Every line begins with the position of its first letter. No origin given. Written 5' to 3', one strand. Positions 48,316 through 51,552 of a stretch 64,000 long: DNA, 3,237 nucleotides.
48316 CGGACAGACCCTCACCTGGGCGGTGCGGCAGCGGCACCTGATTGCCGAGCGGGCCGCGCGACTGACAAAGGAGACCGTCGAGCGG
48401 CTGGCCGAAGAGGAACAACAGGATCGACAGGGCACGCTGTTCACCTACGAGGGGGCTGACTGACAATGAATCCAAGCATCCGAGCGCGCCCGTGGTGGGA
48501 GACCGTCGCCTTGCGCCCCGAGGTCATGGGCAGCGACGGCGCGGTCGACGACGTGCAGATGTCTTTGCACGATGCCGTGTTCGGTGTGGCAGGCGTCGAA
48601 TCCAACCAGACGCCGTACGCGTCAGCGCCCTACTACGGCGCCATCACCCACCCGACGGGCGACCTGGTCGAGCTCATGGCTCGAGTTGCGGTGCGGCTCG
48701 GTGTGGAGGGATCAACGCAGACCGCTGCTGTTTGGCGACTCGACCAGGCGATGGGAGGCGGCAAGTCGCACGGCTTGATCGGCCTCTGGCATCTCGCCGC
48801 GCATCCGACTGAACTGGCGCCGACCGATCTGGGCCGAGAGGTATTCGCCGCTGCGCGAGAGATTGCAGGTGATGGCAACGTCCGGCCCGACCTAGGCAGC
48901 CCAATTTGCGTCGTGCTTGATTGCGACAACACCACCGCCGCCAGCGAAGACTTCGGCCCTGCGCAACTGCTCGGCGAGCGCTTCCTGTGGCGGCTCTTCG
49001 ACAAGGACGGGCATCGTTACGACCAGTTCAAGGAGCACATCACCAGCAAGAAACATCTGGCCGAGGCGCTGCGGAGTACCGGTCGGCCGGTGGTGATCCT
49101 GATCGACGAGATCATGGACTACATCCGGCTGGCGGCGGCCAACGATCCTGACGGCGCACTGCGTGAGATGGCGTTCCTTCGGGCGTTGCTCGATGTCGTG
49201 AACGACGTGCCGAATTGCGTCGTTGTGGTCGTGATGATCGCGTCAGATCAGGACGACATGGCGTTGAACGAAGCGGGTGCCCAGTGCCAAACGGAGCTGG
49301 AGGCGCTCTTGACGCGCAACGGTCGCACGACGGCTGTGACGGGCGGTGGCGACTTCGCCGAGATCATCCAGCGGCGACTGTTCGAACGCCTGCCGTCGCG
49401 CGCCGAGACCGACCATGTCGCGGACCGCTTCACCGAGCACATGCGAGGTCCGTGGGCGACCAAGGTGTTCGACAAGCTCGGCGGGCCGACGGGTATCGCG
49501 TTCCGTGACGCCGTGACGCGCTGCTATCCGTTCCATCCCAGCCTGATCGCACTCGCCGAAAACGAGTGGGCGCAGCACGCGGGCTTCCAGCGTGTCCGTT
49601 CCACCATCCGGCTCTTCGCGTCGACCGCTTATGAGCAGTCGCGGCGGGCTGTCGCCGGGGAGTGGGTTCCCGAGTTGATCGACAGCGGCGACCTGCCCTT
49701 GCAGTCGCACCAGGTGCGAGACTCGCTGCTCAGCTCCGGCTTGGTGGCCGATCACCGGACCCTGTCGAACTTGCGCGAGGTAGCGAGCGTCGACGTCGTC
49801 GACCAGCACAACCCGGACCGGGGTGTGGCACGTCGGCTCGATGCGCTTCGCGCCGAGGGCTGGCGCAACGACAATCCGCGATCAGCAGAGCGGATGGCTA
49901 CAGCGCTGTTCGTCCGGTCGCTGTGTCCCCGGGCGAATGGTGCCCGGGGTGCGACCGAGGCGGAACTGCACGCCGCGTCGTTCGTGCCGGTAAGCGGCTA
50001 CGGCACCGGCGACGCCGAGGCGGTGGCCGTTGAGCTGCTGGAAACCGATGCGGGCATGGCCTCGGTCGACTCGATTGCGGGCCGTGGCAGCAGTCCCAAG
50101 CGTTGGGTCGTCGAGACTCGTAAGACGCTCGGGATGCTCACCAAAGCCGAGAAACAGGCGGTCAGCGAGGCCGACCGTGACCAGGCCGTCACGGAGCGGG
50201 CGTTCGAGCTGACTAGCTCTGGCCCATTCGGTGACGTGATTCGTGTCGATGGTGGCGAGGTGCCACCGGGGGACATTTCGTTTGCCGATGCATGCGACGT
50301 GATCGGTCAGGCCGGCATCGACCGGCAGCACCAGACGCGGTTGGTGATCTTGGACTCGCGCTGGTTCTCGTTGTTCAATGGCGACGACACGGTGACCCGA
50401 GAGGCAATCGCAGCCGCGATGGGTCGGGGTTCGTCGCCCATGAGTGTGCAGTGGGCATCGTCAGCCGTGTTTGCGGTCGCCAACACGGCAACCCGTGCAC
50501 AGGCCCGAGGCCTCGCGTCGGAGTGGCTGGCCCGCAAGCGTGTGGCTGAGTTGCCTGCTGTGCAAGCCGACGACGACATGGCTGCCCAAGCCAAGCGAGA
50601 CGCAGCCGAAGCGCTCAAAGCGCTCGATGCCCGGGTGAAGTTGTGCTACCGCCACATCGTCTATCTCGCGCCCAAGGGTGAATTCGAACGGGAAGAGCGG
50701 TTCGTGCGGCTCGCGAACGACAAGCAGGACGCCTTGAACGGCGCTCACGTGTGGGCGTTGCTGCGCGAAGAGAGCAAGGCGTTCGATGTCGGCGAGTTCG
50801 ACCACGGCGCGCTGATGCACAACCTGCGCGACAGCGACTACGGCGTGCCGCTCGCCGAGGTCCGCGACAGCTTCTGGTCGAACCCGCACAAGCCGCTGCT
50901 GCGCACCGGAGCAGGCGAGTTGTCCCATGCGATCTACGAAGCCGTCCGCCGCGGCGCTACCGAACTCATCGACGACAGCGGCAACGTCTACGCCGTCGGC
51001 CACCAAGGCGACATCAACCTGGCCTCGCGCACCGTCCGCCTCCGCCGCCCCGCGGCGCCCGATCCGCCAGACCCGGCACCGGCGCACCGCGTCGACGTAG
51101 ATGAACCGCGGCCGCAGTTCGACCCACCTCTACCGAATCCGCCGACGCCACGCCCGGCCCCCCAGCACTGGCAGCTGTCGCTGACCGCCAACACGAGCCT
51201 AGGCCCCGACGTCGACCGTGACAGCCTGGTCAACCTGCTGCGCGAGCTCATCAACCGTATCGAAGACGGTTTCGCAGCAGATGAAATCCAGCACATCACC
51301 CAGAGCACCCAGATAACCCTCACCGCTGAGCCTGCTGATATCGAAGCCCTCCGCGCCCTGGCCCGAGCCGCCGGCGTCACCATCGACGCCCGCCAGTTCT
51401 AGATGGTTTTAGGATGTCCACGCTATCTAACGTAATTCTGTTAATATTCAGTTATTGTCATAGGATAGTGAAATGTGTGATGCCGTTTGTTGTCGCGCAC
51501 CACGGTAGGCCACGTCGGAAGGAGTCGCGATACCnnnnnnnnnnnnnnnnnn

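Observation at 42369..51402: Coupled SNF2-helicase/nuclease + Zn-ribbon DUF1156 methylase + DUF499 ATPase operon: candidate uncharacterised RM-like defence system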

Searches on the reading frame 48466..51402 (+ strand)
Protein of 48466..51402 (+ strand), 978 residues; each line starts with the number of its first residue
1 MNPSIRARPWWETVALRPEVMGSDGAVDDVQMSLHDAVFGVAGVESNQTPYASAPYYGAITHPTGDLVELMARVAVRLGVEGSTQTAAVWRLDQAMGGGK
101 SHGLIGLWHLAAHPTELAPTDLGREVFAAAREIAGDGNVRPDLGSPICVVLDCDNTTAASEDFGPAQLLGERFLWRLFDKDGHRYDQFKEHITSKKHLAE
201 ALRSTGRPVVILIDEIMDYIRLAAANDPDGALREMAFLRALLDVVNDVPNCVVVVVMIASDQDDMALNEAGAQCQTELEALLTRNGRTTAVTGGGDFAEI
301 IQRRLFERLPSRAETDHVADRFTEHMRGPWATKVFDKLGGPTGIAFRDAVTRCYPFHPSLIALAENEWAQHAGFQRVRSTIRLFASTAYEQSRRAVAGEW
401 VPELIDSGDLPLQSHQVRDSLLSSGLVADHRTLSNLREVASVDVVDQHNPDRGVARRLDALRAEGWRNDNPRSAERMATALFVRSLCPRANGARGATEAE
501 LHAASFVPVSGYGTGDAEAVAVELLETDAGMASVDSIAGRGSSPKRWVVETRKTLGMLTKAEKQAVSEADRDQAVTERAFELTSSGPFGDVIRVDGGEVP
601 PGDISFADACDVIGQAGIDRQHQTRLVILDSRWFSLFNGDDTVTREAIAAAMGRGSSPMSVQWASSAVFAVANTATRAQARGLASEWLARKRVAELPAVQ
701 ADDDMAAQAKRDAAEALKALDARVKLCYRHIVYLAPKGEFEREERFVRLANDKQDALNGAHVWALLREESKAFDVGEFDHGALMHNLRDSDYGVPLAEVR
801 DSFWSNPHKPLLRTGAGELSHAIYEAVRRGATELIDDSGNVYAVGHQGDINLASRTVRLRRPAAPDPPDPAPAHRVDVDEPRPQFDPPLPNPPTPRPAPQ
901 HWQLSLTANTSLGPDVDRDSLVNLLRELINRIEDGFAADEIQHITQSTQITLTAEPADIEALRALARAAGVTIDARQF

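Call 3: search_protein_families(library=padloc, proteins=[window:48466-51402:+])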
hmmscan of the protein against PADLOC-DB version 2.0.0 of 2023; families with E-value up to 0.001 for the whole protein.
window:48466-51402:+ (978 aa): 2 families
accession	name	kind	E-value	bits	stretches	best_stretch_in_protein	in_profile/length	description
PDLC00662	HmaC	-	6.3e-28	95.5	1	51-421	42-399/941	AAA+ ATPase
PDLC02192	DUF499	-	1.8e-18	63.8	2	205-501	162-434/1022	-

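Call 4: search_protein_families(library=pfam, proteins=[window:48466-51402:+])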
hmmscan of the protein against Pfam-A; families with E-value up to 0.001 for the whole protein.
window:48466-51402:+ (978 aa): 1 family
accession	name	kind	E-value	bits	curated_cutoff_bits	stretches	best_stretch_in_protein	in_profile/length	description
PF04465.17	DUF499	-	1.2e-12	47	23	1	205-448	87-319/1024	Protein of unknown function (DUF499)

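Call 25: search_protein_families(library=ncbifam, proteins=[window:48466-51402:+])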
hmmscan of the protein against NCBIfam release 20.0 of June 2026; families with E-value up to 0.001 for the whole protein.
window:48466-51402:+ (978 aa): 1 family
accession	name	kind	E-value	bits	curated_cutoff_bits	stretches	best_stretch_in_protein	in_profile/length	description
NF042962.1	DUF499_antiphage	equivalog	5.5e-25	87.5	1200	2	206-501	162-434/1025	anti-phage-associated DUF499 domain-containing protein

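Call 26: find_homologous_proteins(query=window:48466-51402:+, max_evalue=1e-10)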
Query window:48466-51402:+ (978 aa): 1155 proteins with E <= 1e-10 among 8000 candidates; the best 120 are listed.
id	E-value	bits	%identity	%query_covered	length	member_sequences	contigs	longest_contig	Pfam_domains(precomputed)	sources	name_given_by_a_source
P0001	0.0e+0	2031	92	100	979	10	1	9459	PF04465.18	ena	-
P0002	0.0e+0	1968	89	100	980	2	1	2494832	PF04465.18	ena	-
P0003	0.0e+0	1940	88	100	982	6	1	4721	PF04465.18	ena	-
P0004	0.0e+0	1927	87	100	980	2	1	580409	PF04465.18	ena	-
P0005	0.0e+0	1916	87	100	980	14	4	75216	PF04465.18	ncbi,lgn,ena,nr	ncbi:MAG: DUF499 domain-containing protein [Acidimicrobiales bacterium]|nr:DUF499 domain-containing 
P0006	0.0e+0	1871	86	100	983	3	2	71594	PF04465.18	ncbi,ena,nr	ncbi:MAG: DUF499 domain-containing protein [Acidimicrobiaceae bacterium]|nr:DUF499 domain-containing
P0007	0.0e+0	1832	83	100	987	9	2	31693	PF04465.18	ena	-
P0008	0.0e+0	1818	82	100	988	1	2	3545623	PF04465.18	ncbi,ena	-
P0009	0.0e+0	1813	84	100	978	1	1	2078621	PF04465.18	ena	-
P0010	0.0e+0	1516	71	99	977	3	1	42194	PF04465.18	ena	-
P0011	0.0e+0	1445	66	99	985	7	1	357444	PF04465.18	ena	-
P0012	0.0e+0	1443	66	99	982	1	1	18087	PF04465.18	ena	-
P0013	0.0e+0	1437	66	99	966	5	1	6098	PF04465.18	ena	-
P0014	0.0e+0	1435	67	99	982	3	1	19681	PF04465.18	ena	-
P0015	0.0e+0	1431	67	99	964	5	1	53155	PF04465.18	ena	-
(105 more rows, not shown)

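Call 28: find_related_loci(query=A1, collection=genome_contigs, flank=10000)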
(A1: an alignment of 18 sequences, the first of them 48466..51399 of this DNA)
Query A1 (978 aa) in genome_contigs; peptide patterns used: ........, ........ (x = any residue, [..] = any of these).
127 stretches matched a pattern; 73 encode a relative of the query (tblastn E <= 1e-3); 73 distinct loci.
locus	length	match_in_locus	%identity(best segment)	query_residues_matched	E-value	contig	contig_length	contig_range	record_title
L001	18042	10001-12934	91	1-978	0e+0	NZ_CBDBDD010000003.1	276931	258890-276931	MAG: Candidatus Poriferisodalis sp. isolate 1824d3bc-1d7c-4dc2-bee8-215acda66181 contig_3, whole genome shotgun sequence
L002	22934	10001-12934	91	1-978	0e+0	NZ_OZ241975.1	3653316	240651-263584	MAG: Candidatus Poriferisodalis sp. isolate 79460a1b-5495-4fe8-8039-067b752e2255 chromosome 1, complete sequence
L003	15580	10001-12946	91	1-978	0e+0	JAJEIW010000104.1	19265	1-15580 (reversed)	MAG: Acidimicrobiia bacterium isolate p16x63bins.71 k141_96047, whole genome shotgun sequence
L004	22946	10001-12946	88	1-978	0e+0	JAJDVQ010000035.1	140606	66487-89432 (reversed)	MAG: Acidimicrobiia bacterium isolate jk18x22bins.55 k141_224795, whole genome shotgun sequence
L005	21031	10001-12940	88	1-978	0e+0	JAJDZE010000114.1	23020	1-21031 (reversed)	MAG: Acidimicrobiia bacterium isolate jk18x40bins.18 k141_1063636, whole genome shotgun sequence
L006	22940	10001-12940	87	1-978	0e+0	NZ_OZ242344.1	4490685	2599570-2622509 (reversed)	MAG: Candidatus Poriferisodalis sp. isolate 8d09cab2-a5e3-4315-8558-28a0e2063156 chromosome 1, complete sequence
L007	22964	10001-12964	82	1-978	0e+0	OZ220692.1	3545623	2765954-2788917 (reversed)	MAG: Acidimicrobiales bacterium isolate 8ffd2e9a-c1ca-4386-ab1d-9011d91eb932 genome assembly, chromosome: 1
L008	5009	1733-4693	83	1-978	0e+0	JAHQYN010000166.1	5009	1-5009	MAG: Acidimicrobiia bacterium isolate 11 NODE_17807_length_5009_cov_20.4701_ID_35613, whole genome shotgun sequence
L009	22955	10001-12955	66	9-978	0e+0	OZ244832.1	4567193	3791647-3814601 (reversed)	MAG: Candidatus Aldehydirespirator sp. isolate 45bd059b-89eb-4db7-924e-096435c6defb genome assembly, chromosome: 1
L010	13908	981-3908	65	9-974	0e+0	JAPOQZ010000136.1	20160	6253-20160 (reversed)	MAG: bacterium isolate APA_bin_98 c_000000176446, whole genome shotgun sequence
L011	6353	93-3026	66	9-978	0e+0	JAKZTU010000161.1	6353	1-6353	MAG: Acidimicrobiales bacterium isolate Langseth_MAG_00067 Langseth_MAG_00067_000000000161, whole genome shotgun sequenc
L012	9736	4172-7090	66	9-974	0e+0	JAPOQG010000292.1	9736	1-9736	MAG: Acidimicrobiaceae bacterium isolate APA_bin_7 c_000000191333, whole genome shotgun sequence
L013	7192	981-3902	65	9-974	0e+0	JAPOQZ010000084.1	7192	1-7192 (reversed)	MAG: bacterium isolate APA_bin_98 c_000000361836, whole genome shotgun sequence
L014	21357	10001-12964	65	9-978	0e+0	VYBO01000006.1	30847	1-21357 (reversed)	MAG: Acidimicrobiaceae bacterium isolate SB0673_bin_3 NODE_342_length_30847_cov_77.694856, whole genome shotgun sequence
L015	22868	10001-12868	66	9-974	0e+0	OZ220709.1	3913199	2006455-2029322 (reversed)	MAG: Acidimicrobiales bacterium isolate 6b056a62-6b83-475f-8eea-6cb61c32e6fc genome assembly, chromosome: 1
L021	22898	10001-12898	65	9-974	0e+0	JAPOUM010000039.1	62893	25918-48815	MAG: Acidimicrobiaceae bacterium isolate CAR4_bin_4 NODE_86_length_62893_cov_22.942, whole genome shotgun sequence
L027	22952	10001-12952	65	7-978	0e+0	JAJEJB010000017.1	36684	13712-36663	MAG: Acidimicrobiia bacterium isolate p16x63bins.58 k141_670122, whole genome shotgun sequence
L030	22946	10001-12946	52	9-978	0e+0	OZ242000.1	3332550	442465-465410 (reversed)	MAG: Acidimicrobiia bacterium isolate 2de4d7b0-df0b-474f-a321-03b588d4267d genome assembly, chromosome: 1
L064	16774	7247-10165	65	9-978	0e+0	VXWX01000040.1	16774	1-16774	MAG: Acidimicrobiaceae bacterium isolate SB0668_bin_28 NODE_1597_length_16774_cov_87.489204, whole genome shotgun sequen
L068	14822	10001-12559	56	9-863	0e+0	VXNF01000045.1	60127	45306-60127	MAG: Acidimicrobiia bacterium isolate SB0661_bin_55 NODE_594_length_60127_cov_89.262951, whole genome shotgun sequence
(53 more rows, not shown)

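Call 31: find_encoding_contigs(protein=window:48466-51402:+, flank=10000, max_places=4)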
Protein window:48466-51402:+ (978 aa): no gene with exactly this product is on record in the collection.

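Call 43: search_solved_structures(query=A1, max_evalue=0.01)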
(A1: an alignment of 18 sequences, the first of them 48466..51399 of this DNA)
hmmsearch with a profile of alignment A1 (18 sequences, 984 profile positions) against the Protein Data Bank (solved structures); distinct sequences matched with E-value up to 0.01: 0.

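Call 52: search_protein_families(library=pfam, proteins=[L004:12961-13836:+, L004:13917-14903:-, L004:14900-16039:-, L007:12939-13850:+, L007:13873-14910:-, L007:14907-16067:-, L001:12973-14226:-, L005:12979-14106:-, L001:3013-3699:+, L001:2078-2920:+])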
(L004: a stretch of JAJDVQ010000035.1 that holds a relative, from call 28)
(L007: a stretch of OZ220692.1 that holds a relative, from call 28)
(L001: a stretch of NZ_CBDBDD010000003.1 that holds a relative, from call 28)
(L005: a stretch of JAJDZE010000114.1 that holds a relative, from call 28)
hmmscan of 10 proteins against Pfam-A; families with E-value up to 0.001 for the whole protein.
L004:12961-13836:+ (291 aa): 1 family
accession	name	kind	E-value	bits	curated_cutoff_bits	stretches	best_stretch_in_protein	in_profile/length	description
PF02086.21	MethyltransfD12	-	2.5e-08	34.4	22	1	30-264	1-242/253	D12 class N6 adenine-specific DNA methyltransferase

L004:13917-14903:- (328 aa): 0 families

L004:14900-16039:- (379 aa): 0 families

L007:12939-13850:+ (303 aa): 1 family
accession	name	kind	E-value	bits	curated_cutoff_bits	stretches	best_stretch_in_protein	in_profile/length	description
PF02086.21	MethyltransfD12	-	6e-12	46.3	22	1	43-281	1-247/253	D12 class N6 adenine-specific DNA methyltransferase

L007:13873-14910:- (345 aa): 0 families

L007:14907-16067:- (386 aa): 0 families

L001:12973-14226:- (417 aa): 1 family
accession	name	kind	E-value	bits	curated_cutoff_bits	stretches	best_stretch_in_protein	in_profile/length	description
PF01661.27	Macro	-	6.1e-15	55.6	22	1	60-167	1-114/118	Macro domain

L005:12979-14106:- (375 aa): 1 family
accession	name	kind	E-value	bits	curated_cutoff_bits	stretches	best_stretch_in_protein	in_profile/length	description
PF01661.27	Macro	-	2.7e-16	60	22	1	18-125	1-114/118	Macro domain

L001:3013-3699:+ (228 aa): 2 families
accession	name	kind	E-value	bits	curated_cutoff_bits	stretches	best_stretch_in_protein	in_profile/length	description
PF07751.16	Abi_2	-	4.8e-06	27.4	25.6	0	47-108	33-92/184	Abi-like protein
PF18731.6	HEPN_Swt1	-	3.5e-05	24.5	27.5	1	66-199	3-113/115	Swt1-like HEPN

L001:2078-2920:+ (280 aa): 0 families

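Call 57: predict_structure(alignment_id=A1)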
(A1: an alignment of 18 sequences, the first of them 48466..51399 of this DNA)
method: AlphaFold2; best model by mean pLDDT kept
length: 978 residues; sequences in the alignment: 18
mean_pLDDT: 78.6   pTM: 0.56
mean pLDDT of the five models: 78.6, 76.3, 76.3, 74.4, 66.5
residues with pLDDT >= 90: 206; 70-90: 558; 50-70: 155; < 50: 59
segments of 3 or more residues with pLDDT < 50: 1-4, 42-46, 95-98, 260-264, 866-900
pLDDT, mean of each block of 10 residues (from residue 1): 57 82 72 70 52 82 78 93 85 60 85 90 91 90 91 65 76 88 88 92 92 86 83 91 91 78 60 85 82 66 82 87 83 81 86 88 69 60 89 87 88 81 62 61 67 73 62 82 73 75 78 68 67 72 79 75 87 92 91 86 83 83 87 73 87 85 86 87 93 88 85 94 93 83 86 90 91 88 84 87 85 87 90 88 85 89 58 34 36 43 54 59 76 71 60 76 79 70
secondary structure, 60 per line:
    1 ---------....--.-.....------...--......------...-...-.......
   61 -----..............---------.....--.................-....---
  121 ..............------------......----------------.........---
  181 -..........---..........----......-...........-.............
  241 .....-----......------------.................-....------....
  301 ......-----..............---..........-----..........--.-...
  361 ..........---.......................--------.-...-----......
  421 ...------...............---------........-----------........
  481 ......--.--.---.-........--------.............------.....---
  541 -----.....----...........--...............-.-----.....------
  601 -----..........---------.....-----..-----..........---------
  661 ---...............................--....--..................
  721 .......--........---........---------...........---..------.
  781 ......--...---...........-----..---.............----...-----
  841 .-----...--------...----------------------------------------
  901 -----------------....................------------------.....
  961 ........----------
elements in order (helices of 4 or more, strands of 3 or more residues): H10-13 H18-22 H34-39 H54-60 H66-79 E89-93 H96-112 H114-117 H121-134 E147-152 H169-177 H182-191 H195-204 E209-214 H216-226 H228-245 E251-256 H269-285 E287-290 H297-305 H312-325 H329-338 H344-353 H358-370 H374-396 H415-423 H430-444 H454-461 H473-486 H498-505 H514-526 E533-537 E546-550 H555-565 H568-582 E590-594 H606-615 E625-629 H642-651 E667-673 H674-694 H697-700 H703-727 E730-737 E741-748 H759-768 H780-786 H796-805 H816-828 E833-835 E858-860 H918-937 H956-968

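Call 59: fold_search(model_id=the predicted structure, library=pdb)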
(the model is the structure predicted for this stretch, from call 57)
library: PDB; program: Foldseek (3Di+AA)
matches with E <= 10: 909; with E <= 0.001: 1
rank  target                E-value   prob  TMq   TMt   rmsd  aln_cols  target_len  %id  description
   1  9zdx_C                1.4e-05  1.00  0.31  0.51   8.4       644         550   14  Dimer of ATPase BrxC containing a Walker B mutation and bound to ATP from the Acinetobacter BREX system (released 2026-04-08)
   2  1w5t_C                8.7e-03  0.99  0.17  0.36  13.4       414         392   11  Structure of the Aeropyrum Pernix ORC2 protein (ADPNP-ADP complexes) (released 2004-10-05)
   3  9gjw_D                1.0e-02  0.87  0.15  0.27  20.4       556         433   12  OCCM maturation intermediate stalled with an Arginine Finger mutation in Mcm2 (released 2025-03-05)
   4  4lcb                  1.4e-02  0.93  0.13  0.35  12.1       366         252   11  Structure of Vps4 homolog from Acidianus hospitalis (released 2013-11-06)
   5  1w5s_B                1.4e-02  0.92  0.14  0.30  15.8       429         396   11  Structure of the Aeropyrum Pernix ORC2 protein (ADP form) (released 2004-10-05)
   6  2qby_A                1.5e-02  0.98  0.16  0.36  17.6       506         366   11  Crystal structure of a heterodimer of Cdc6/Orc1 initiators bound to origin DNA (from S. solfataricus) (released 2007-09-11)
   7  6oo2_E                1.6e-02  0.99  0.12  0.30  11.0       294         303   12  Vps4 with Cyclic Peptide Bound in the Central Pore (released 2019-08-21)
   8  3pvs_C                2.2e-02  0.44  0.09  0.17  18.4       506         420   10  Structure and biochemical activities of Escherichia coli MgsA (released 2011-02-02)
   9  7px9_A                2.8e-02  0.89  0.15  0.27  14.3       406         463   13  Substrate-engaged mycobacterial Proteasome-associated ATPase - focused 3D refinement (state A) (released 2022-01-19)
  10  6kww_R                2.9e-02  0.82  0.13  0.31  17.8       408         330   10  HslU from Staphylococcus aureus (released 2020-07-15)
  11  7z11_A                3.3e-02  0.75  0.11  0.14  16.6       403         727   12  Structure of substrate bound DRG1 (AFG2) (released 2022-09-21)
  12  8dar_B                3.5e-02  0.97  0.13  0.22  13.8       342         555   12  Saccharomyces cerevisiae Ufd1/Npl4/Cdc48 complex unbound but in the presence of SUMO-ubiquitin(K48polyUb)-mEOS and ATP (released 2022-11-30)
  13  1fnn_A                3.8e-02  0.95  0.17  0.34  11.6       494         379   10  CRYSTAL STRUCTURE OF CDC6P FROM PYROBACULUM AEROPHILUM (released 2000-10-04)
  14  3pvs_D                4.1e-02  0.28  0.07  0.14  19.3       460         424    9  Structure and biochemical activities of Escherichia coli MgsA (released 2011-02-02)
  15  9l9h_A                4.7e-02  0.72  0.11  0.29  13.3       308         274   12  Hexamer Msp1 from S.cerevisiae (with a catalytic dead mutation) in complex with an unknown peptide substrate (released 2026-01-14)
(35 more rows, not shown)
